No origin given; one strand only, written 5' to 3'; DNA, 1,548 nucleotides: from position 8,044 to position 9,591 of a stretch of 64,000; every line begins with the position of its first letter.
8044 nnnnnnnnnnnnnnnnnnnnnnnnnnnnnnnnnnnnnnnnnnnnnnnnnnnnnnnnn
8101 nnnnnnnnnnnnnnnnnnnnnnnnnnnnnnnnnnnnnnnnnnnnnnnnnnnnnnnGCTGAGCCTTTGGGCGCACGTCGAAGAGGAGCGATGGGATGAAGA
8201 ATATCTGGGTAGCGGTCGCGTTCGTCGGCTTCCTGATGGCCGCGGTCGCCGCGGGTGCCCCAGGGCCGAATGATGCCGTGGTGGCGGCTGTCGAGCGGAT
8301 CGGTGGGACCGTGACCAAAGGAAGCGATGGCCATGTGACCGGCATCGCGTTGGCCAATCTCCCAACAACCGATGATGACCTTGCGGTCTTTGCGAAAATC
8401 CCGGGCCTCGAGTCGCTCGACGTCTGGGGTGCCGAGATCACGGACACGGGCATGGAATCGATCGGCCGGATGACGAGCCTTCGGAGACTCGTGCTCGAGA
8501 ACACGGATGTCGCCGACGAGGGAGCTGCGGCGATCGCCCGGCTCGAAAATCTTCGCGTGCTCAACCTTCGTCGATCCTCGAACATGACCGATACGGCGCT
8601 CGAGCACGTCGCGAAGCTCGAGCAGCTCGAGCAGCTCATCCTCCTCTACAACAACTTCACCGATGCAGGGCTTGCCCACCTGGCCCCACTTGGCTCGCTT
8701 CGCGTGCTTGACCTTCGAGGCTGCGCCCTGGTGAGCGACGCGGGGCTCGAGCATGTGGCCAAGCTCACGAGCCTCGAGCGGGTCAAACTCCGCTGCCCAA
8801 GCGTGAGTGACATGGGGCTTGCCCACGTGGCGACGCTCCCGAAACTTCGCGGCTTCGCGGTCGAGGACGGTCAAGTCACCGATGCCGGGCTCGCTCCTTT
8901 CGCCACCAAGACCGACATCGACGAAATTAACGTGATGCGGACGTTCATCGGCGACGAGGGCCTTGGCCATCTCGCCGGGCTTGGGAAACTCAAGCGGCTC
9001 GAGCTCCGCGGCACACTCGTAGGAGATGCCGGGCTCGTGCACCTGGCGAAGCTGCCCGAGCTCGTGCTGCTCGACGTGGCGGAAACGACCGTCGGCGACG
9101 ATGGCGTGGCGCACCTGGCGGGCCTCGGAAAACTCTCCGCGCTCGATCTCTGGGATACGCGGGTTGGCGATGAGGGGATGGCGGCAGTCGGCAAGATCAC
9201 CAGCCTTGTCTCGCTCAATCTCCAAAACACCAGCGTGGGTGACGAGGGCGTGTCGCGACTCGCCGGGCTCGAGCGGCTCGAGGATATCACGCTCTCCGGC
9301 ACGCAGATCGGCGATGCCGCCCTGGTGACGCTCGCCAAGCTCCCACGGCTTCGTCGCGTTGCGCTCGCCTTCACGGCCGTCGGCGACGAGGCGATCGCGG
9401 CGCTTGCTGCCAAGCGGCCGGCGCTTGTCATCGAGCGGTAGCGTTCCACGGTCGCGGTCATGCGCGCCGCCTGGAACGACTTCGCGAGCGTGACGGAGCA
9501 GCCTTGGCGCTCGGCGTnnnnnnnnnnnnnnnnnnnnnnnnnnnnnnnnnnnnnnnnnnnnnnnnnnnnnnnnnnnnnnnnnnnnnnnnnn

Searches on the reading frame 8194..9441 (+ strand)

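Call 78: search_protein_families(library=pfam, proteins=[window:8194-9441:+], max_evalue=0.0001)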
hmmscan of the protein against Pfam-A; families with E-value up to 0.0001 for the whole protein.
window:8194-9441:+ (415 aa): 7 families
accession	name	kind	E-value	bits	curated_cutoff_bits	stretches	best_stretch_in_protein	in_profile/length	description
PF13516.12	LRR_6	-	1.6e-22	78.1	23.4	0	336-357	3-24/24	Leucine Rich repeat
PF12799.13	LRR_4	-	2.3e-18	66.2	27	0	94-130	1-33/44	Leucine Rich repeats (2 copies)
PF23598.1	LRR_14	-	1e-17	64.4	40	1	275-400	34-154/353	Leucine-rich repeat region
PF13855.12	LRR_8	-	3.2e-14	52.8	27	0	119-179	2-61/61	Leucine rich repeat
PF25013.1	LRR_Zer-1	-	2.7e-09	37.7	27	0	65-145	3-81/137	Zer-1-like, Leucine-rich repeats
PF24758.1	LRR_At5g56370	-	8.7e-08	32.5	27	0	87-154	30-97/227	FBD-associated F-box protein At5g56370, LRR repeats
PF00560.39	LRR_1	-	1.5e-05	24.6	20.6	0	168-181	1-13/23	Leucine Rich Repeat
